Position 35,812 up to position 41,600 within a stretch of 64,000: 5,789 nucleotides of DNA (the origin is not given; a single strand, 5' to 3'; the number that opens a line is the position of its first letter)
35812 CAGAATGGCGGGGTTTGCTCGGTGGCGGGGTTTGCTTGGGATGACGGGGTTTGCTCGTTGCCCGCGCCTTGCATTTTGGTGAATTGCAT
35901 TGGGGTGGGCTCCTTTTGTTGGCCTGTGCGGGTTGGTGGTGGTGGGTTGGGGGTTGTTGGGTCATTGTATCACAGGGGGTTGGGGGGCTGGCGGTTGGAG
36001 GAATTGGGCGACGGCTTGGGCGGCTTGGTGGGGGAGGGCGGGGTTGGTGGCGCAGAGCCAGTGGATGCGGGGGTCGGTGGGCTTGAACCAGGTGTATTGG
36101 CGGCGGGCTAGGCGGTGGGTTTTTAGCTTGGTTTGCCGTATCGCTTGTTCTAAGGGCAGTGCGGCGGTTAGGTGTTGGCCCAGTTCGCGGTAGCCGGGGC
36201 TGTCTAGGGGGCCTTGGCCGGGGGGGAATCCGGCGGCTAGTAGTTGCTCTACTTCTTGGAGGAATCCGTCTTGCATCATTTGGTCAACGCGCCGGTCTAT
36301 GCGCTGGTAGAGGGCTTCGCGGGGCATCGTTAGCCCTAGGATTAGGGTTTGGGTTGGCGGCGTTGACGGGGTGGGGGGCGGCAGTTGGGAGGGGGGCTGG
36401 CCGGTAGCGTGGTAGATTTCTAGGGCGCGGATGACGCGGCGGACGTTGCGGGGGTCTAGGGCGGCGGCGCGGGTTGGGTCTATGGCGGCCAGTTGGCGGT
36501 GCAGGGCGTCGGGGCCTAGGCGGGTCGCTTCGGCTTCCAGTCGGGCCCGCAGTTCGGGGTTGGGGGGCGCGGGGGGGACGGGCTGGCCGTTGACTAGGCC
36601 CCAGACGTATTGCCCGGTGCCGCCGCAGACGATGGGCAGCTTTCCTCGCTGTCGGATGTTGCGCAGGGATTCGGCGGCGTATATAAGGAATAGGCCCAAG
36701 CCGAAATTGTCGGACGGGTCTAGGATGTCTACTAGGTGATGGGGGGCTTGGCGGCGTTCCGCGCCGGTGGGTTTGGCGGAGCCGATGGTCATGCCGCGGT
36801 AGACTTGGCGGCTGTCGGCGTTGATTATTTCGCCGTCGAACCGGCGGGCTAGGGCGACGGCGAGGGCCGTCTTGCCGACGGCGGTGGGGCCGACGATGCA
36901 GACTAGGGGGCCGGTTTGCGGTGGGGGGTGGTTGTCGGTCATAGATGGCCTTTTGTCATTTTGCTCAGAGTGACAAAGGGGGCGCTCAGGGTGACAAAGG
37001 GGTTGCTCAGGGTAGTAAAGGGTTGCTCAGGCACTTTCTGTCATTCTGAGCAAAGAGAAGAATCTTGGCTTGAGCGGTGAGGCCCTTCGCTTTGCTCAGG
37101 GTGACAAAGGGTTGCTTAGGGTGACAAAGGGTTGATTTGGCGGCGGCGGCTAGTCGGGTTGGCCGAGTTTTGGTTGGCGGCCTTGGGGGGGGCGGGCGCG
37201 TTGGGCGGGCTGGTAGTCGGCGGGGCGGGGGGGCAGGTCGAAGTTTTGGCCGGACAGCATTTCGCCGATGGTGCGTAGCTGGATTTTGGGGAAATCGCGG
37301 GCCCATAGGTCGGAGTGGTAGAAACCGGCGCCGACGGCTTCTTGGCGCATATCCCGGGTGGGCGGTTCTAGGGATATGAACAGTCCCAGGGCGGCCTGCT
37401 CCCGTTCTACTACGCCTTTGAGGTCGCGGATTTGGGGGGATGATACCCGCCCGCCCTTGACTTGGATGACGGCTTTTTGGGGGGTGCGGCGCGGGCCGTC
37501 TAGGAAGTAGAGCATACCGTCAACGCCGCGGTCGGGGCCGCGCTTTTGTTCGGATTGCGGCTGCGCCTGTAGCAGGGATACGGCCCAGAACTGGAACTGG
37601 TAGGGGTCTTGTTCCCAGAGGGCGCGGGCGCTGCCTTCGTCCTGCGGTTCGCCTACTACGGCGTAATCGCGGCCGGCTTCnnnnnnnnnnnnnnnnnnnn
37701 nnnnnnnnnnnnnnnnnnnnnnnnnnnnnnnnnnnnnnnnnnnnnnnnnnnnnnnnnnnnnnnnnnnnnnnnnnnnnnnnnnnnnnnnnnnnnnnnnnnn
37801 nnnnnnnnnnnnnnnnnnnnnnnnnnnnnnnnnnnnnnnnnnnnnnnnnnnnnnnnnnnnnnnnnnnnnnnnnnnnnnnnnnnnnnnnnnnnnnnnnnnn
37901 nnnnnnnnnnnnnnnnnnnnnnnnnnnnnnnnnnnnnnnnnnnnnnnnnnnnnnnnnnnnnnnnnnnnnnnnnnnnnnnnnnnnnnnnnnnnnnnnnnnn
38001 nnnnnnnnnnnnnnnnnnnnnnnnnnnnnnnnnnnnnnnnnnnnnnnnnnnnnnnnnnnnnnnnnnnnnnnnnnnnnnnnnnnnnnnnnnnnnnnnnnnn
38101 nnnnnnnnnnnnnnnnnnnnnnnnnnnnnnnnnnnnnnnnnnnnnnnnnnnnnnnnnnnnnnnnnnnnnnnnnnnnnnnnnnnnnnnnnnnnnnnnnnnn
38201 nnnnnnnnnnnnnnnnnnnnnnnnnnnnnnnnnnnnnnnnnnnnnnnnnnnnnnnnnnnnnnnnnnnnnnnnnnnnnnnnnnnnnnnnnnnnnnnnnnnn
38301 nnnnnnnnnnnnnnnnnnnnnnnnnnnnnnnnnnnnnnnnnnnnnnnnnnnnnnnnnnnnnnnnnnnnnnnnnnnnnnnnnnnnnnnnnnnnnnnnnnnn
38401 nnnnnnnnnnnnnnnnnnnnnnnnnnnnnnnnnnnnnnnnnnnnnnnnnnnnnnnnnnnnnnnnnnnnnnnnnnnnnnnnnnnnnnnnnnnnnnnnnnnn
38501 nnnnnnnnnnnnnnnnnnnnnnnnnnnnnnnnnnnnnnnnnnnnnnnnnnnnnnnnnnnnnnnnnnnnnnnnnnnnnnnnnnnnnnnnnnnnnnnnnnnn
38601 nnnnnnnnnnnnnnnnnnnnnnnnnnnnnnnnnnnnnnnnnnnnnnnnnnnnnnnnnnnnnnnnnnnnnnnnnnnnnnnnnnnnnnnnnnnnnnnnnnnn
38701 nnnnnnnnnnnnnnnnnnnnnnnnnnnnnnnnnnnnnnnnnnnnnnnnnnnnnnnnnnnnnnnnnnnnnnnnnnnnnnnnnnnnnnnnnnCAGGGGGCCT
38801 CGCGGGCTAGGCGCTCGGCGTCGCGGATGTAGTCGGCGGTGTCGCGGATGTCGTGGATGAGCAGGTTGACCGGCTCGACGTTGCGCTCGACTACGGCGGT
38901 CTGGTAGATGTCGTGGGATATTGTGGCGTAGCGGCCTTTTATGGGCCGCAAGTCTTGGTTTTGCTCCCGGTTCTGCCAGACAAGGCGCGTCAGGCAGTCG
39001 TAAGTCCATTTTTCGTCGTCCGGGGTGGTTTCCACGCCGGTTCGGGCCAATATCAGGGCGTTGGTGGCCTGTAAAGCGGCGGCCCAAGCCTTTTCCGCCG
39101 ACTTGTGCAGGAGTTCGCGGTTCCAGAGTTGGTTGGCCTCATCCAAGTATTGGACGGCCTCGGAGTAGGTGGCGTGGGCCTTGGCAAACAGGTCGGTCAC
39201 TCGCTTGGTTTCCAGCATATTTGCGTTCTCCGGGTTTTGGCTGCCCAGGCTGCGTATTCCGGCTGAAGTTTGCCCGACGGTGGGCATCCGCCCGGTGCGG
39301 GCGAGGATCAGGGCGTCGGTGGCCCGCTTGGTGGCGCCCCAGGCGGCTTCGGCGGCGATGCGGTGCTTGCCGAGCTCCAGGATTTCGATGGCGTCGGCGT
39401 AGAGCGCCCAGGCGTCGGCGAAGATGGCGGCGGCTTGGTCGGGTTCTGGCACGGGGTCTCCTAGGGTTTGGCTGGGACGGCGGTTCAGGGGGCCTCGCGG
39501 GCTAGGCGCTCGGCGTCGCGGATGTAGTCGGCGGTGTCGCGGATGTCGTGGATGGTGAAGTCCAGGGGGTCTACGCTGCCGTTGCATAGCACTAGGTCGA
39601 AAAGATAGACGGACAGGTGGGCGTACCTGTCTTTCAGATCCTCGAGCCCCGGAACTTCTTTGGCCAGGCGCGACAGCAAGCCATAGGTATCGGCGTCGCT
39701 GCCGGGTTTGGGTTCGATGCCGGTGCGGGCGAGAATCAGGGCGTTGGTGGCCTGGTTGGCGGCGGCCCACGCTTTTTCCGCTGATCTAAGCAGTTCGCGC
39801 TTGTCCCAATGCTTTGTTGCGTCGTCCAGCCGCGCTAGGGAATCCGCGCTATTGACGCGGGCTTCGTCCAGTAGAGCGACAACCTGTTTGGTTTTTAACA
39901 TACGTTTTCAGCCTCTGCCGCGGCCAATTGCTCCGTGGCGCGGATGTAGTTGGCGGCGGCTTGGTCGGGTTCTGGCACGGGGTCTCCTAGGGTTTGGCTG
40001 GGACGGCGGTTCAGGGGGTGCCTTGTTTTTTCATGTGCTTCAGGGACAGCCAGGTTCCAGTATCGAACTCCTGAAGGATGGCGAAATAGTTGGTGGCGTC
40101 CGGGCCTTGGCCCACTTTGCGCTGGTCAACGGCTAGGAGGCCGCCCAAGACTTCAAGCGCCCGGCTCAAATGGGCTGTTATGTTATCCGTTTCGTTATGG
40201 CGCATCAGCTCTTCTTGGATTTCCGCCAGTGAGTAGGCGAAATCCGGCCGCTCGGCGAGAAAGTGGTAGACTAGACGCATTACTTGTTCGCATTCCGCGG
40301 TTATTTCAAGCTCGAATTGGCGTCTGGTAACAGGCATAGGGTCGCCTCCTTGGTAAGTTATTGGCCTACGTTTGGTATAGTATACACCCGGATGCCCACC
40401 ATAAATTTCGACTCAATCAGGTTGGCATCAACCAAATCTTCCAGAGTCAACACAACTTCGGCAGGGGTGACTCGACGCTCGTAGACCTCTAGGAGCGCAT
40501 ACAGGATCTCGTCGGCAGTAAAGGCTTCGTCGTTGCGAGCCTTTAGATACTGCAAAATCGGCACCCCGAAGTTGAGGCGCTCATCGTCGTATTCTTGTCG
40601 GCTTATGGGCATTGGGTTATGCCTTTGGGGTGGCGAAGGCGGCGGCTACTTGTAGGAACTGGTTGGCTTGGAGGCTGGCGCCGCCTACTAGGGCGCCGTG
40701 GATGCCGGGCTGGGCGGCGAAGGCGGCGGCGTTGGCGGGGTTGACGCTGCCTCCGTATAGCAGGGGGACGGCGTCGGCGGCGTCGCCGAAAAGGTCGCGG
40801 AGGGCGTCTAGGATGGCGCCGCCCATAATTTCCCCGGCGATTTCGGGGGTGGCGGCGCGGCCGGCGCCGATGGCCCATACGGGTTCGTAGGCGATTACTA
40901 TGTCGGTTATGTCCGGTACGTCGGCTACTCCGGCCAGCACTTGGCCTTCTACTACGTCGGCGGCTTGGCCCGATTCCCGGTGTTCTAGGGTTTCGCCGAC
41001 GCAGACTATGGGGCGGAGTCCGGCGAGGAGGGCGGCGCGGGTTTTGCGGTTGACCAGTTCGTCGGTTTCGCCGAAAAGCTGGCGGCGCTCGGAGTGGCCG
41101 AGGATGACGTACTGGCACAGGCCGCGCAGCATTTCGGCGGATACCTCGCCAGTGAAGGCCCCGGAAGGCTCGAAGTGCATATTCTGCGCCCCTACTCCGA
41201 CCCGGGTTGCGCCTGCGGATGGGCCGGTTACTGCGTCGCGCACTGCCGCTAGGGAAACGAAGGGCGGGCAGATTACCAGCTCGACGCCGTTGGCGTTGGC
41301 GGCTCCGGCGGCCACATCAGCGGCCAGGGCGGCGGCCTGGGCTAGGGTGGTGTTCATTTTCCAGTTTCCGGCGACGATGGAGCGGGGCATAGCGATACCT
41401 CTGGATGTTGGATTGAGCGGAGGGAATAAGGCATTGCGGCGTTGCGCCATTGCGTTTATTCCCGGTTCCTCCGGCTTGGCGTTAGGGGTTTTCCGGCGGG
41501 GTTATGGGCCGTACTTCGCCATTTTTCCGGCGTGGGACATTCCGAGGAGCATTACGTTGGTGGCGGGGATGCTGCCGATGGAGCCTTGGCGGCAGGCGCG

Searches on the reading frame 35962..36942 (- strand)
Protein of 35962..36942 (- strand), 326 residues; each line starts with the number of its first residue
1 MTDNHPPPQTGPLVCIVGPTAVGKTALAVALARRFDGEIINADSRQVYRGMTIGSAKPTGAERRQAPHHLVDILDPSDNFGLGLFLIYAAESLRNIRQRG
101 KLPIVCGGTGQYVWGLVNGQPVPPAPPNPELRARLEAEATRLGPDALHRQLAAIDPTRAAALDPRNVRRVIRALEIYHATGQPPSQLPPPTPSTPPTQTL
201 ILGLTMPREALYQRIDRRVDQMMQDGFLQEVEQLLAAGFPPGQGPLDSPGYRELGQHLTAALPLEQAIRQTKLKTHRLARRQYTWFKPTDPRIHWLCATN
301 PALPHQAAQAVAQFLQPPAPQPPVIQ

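Call 20: search_protein_families(library=pfam, proteins=[window:35962-36942:-], max_evalue=0.001)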
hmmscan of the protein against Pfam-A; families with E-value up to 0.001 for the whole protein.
window:35962-36942:- (326 aa): 4 families
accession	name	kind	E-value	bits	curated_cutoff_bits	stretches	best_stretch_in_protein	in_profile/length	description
PF01715.23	IPPT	-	2.2e-77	260.5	23.6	1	46-287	1-241/243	IPP transferase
PF01745.22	IPT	-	3.8e-07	30.2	20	1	15-62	5-52/233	Isopentenyl transferase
PF13671.12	AAA_33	-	0.00039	21.2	27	0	13-62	1-47/143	AAA domain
PF13191.12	AAA_16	-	0.00077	20.4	32.6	0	10-57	23-64/167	AAA ATPase domain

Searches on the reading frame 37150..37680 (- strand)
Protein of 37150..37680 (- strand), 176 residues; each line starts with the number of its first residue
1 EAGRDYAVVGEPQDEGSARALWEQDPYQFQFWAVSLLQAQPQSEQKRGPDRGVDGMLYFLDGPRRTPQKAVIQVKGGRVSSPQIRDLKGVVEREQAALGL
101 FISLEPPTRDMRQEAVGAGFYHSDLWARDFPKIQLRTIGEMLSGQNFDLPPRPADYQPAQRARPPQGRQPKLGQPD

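Call 49: search_solved_structures(query=window:37150-37680:-, max_evalue=10, show_alignments=3)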
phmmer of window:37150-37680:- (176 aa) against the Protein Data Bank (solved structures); distinct sequences matched with E-value up to 10: 0.

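Call 62: search_protein_representatives(protein=window:37231-37677:-)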
Query: 149 residues. Proteins with E-value up to 0.001 (for the whole library): 2642; up to 1e-10: 1234; up to 1e-30: 103. The best 150 are listed.
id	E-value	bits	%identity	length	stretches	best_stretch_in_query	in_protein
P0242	4.6e-85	299.5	89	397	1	1-149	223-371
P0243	5.2e-75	266.8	78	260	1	2-149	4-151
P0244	1.6e-63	229.6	70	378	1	2-149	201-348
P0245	8.0e-58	211.0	84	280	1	2-113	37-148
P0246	7.5e-55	201.4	75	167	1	7-132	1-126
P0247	1.1e-51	191.2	81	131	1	8-111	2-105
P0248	1.8e-46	174.2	74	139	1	35-149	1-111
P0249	5.4e-45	169.4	69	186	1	2-112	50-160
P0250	6.3e-45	169.2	56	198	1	4-149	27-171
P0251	1.6e-42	161.4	53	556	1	5-149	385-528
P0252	2.2e-41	157.7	50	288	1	4-148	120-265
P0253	1.2e-40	155.3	74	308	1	1-99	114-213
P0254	2.6e-40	154.2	70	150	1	1-100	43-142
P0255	2.9e-40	154.1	54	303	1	1-149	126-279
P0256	3.0e-40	154.0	51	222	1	4-149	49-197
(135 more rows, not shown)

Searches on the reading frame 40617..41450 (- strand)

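Call 20: search_protein_families(library=pfam, proteins=[window:40617-41450:-], max_evalue=0.001)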
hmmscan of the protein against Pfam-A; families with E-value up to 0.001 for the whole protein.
window:40617-41450:- (277 aa): 1 family
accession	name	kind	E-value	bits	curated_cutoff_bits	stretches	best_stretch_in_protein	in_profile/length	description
PF00121.24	TIM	-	2.5e-84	283.1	20.1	1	25-270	2-243/245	Triosephosphate isomerase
